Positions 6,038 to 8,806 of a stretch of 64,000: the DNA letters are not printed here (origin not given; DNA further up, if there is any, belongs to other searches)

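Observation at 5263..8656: Two-gene porin-cytochrome (MtoAB/PioAB/MtrAB-like) extracellular electron transfer conduit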

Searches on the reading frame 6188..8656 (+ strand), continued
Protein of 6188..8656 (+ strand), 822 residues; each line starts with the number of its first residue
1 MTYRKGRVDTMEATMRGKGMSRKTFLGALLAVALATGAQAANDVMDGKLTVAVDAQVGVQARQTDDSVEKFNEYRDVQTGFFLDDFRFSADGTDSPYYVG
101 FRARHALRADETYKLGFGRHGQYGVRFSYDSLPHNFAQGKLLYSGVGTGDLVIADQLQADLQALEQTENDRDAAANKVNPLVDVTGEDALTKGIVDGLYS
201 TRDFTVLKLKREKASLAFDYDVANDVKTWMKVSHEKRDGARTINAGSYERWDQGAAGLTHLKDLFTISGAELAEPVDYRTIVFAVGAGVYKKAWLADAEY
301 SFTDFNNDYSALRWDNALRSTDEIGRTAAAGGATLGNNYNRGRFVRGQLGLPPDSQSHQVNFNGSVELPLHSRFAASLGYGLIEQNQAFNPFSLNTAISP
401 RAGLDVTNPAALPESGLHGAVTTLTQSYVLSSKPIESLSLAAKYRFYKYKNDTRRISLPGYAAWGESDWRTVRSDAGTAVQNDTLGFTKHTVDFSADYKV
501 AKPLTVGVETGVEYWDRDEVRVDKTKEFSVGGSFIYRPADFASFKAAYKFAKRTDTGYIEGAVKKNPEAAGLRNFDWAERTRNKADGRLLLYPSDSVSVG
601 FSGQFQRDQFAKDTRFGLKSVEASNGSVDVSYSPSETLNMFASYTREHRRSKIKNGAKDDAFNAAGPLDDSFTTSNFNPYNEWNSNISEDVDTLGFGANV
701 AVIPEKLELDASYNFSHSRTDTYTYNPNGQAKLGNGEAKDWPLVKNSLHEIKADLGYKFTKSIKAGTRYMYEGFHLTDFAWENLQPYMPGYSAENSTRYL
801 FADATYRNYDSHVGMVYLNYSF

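Call 39: predict_structure(alignment_id=A1)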
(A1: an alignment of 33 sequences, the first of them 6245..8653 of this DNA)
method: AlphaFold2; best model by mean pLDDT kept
length: 803 residues; sequences in the alignment: 33
mean_pLDDT: 83.5   pTM: 0.79
mean pLDDT of the five models: 83.5, 81.8, 81.2, 80.8, 78.0
residues with pLDDT >= 90: 405; 70-90: 251; 50-70: 102; < 50: 45
segments of 3 or more residues with pLDDT < 50: 1-21, 237-239, 310-317, 455-457, 544-549
pLDDT, mean of each block of 10 residues (from residue 1): 28 26 58 88 87 78 89 86 87 94 94 83 89 91 80 61 76 87 86 97 94 97 83 56 69 93 98 96 97 90 66 44 81 94 97 96 91 83 80 79 97 95 98 83 58 55 87 97 93 95 91 96 95 90 50 76 97 93 97 86 96 92 97 86 54 64 92 96 91 96 92 79 91 95 91 91 70 60 74 94 85
secondary structure, 60 per line:
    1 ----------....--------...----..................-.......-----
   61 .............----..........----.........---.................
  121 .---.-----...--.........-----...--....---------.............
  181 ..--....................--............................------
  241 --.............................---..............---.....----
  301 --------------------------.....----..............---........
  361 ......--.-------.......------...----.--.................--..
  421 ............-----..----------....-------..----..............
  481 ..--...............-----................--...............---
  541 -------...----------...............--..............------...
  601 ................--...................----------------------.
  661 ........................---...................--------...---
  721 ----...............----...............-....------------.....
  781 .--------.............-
elements in order (helices of 4 or more, strands of 3 or more residues): H11-14 E23-25 E30-47 H49-55 E61-73 E78-87 E92-100 E104-121 E131-133 H136-144 H168-182 E185-204 E207-234 E243-271 E275-288 E292-296 E327-331 E336-349 E353-366 H377-383 E400-416 E419-432 H450-453 E467-482 E485-499 E505-520 E523-537 E561-575 E578-591 E598-616 E619-637 E663-684 E688-706 E725-739 E744-758 H760-763 E776-781 E790-802

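Call 42: fold_search(model_id=the predicted structure, library=pdb)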
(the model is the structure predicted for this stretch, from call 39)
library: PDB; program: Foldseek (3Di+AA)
matches with E <= 10: 847; with E <= 0.001: 433
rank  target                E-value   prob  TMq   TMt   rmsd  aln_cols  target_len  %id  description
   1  6r2q_B                3.7e-45  1.00  0.72  0.88   4.9       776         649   18  Structure of the Mtr complex (released 2020-04-22)
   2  4aip_B                5.0e-13  1.00  0.36  0.42  11.7       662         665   10  The FrpB iron transporter from Neisseria meningitidis (F3-3 variant) (released 2013-01-23)
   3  4aip_A                9.7e-13  1.00  0.35  0.41  12.1       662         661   10  The FrpB iron transporter from Neisseria meningitidis (F3-3 variant) (released 2013-01-23)
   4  4aip_C                2.5e-12  1.00  0.36  0.42  12.3       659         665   10  The FrpB iron transporter from Neisseria meningitidis (F3-3 variant) (released 2013-01-23)
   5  4aiq                  6.2e-12  1.00  0.36  0.43  11.8       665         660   10  The FrpB iron transporter from Neisseria meningitidis (F5-1 variant) (released 2013-01-23)
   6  4rdt_A                1.3e-11  1.00  0.34  0.42  11.8       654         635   10  Structure of the bacterial Zn-transporter ZnuD from Neisseria meningitidis (flexible conformation bound to a zinc ion) (released 2015-08-19)
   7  4rdt_B                2.0e-11  1.00  0.34  0.41  11.8       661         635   10  Structure of the bacterial Zn-transporter ZnuD from Neisseria meningitidis (flexible conformation bound to a zinc ion) (released 2015-08-19)
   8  4rdr                  1.1e-10  1.00  0.35  0.39  12.8       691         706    9  Structure of the bacterial Zn-transporter ZnuD from Neisseria meningitidis (locked conformation bound to zinc and cadmiu (released 2015-08-19)
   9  5fr8_A                1.5e-10  1.00  0.36  0.40  15.4       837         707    9  Crystal structure of the siderophore receptor PirA from Acinetobacter baumannii (released 2016-05-11)
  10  4b7o                  1.5e-10  1.00  0.34  0.40  12.0       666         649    9  THE FrpB IRON TRANSPORTER FROM NEISSERIA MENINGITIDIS (F5-1 VARIANT) APOPROTEIN FORM (released 2013-01-23)
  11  4rvw                  2.2e-10  1.00  0.34  0.43  11.4       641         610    9  Structure of the bacterial Zn-transporter ZnuD from Neisseria meningitidis (soaked with 20 micromolar Zinc) (released 2015-08-19)
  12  8p97_A                4.3e-10  1.00  0.34  0.41  15.1       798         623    8  BtuB3G3 bound to cyanocobalamin with disordered EL8 (released 2023-08-16)
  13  8p98_A                4.8e-10  1.00  0.32  0.39  11.5       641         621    9  BtuB3G3 bound to cyanocobalamin with ordered EL8 (released 2023-08-16)
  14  6q5e                  6.1e-10  1.00  0.35  0.39  11.2       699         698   10  Crystal structure of the ferric enterobactin receptor from Pseudomonas aeruginosa (PfeA) in complex with enterobactin (released 2019-01-16)
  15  6z8u_B                1.0e-09  1.00  0.35  0.41  13.3       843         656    9  Copper transporter OprC (released 2021-06-09)
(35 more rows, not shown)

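Call 85: find_encoding_contigs(protein=P0002, flank=10000, max_places=2)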
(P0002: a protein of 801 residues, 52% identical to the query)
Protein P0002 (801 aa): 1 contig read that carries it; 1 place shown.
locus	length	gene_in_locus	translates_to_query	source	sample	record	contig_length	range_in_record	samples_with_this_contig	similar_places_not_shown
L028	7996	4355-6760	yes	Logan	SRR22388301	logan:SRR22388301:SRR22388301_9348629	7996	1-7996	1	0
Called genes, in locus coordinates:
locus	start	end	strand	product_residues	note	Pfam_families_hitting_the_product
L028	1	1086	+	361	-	?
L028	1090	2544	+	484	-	PF00512:HisKA, PF02518:HATPase_c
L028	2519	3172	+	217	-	PF00072:Response_reg, PF24038:DUF7347 (weak)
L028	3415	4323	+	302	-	PF13435:Cytochrome_C554 (faint), PF22113:Mtrc-MtrF_II-IV_dom (faint), PF22678:Cytochrom_c_NrfB-like, PF14537:Cytochrom_c3_2, PF09699:Paired_CXXCH_1, PF14522:Cytochrome_C7 (weak), PF09699:Paired_CXXCH_1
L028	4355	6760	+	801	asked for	PF11854:MtrB_PioB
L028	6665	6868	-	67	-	-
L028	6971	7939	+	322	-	PF01073:3Beta_HSD, PF01370:Epimerase, PF02719:Polysacc_synt_2 (weak), PF04321:RmlD_sub_bind, PF05368:NmrA, PF07993:NAD_binding_4, PF13460:NAD_binding_10, PF16363:GDP_Man_Dehyd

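Call 86: find_encoding_contigs(protein=P0003, flank=10000, max_places=2)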
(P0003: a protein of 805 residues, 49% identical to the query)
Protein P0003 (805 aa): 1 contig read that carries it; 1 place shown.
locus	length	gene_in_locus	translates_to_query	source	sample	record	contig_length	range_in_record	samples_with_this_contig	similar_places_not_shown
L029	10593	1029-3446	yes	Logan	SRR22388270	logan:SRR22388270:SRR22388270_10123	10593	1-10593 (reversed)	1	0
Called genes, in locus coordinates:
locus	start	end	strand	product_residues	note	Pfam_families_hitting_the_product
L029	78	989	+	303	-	PF22113:Mtrc-MtrF_II-IV_dom (faint), PF14522:Cytochrome_C7 (weak), PF22678:Cytochrom_c_NrfB-like, PF09699:Paired_CXXCH_1 (weak), PF14537:Cytochrom_c3_2 (weak), PF09699:Paired_CXXCH_1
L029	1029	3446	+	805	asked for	PF11854:MtrB_PioB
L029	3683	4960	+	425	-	-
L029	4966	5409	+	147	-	-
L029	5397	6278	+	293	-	PF14522:Cytochrome_C7 (faint)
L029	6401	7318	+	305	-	PF12974:Phosphonate-bd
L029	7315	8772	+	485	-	PF00672:HAMP, PF00512:HisKA, PF02518:HATPase_c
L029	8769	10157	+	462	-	PF00004:AAA (faint), PF00072:Response_reg, PF00158:Sigma54_activat, PF14532:Sigma54_activ_2, PF07724:AAA_2, PF07728:AAA_5, PF25601:AAA_lid_14, PF02954:HTH_8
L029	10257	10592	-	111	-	?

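Call 87: find_encoding_contigs(protein=P0005, flank=10000, max_places=2)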
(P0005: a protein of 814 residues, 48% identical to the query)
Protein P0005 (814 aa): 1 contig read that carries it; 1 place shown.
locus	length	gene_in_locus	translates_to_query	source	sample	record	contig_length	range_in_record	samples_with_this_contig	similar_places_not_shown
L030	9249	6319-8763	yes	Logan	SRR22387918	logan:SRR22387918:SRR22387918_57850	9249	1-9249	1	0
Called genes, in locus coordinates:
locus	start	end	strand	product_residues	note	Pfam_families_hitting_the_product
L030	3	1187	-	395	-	?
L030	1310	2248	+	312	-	PF12974:Phosphonate-bd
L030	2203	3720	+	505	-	PF17203:sCache_3_2, PF00672:HAMP (weak), PF00512:HisKA, PF02518:HATPase_c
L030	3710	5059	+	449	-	PF00072:Response_reg, PF00158:Sigma54_activat, PF14532:Sigma54_activ_2, PF07728:AAA_5, PF25601:AAA_lid_14, PF02954:HTH_8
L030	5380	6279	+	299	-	PF22113:Mtrc-MtrF_II-IV_dom (faint), PF22678:Cytochrom_c_NrfB-like, PF09699:Paired_CXXCH_1, PF14537:Cytochrom_c3_2 (weak), PF09699:Paired_CXXCH_1, PF14522:Cytochrome_C7 (weak), PF09699:Paired_CXXCH_1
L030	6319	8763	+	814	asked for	PF11854:MtrB_PioB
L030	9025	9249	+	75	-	?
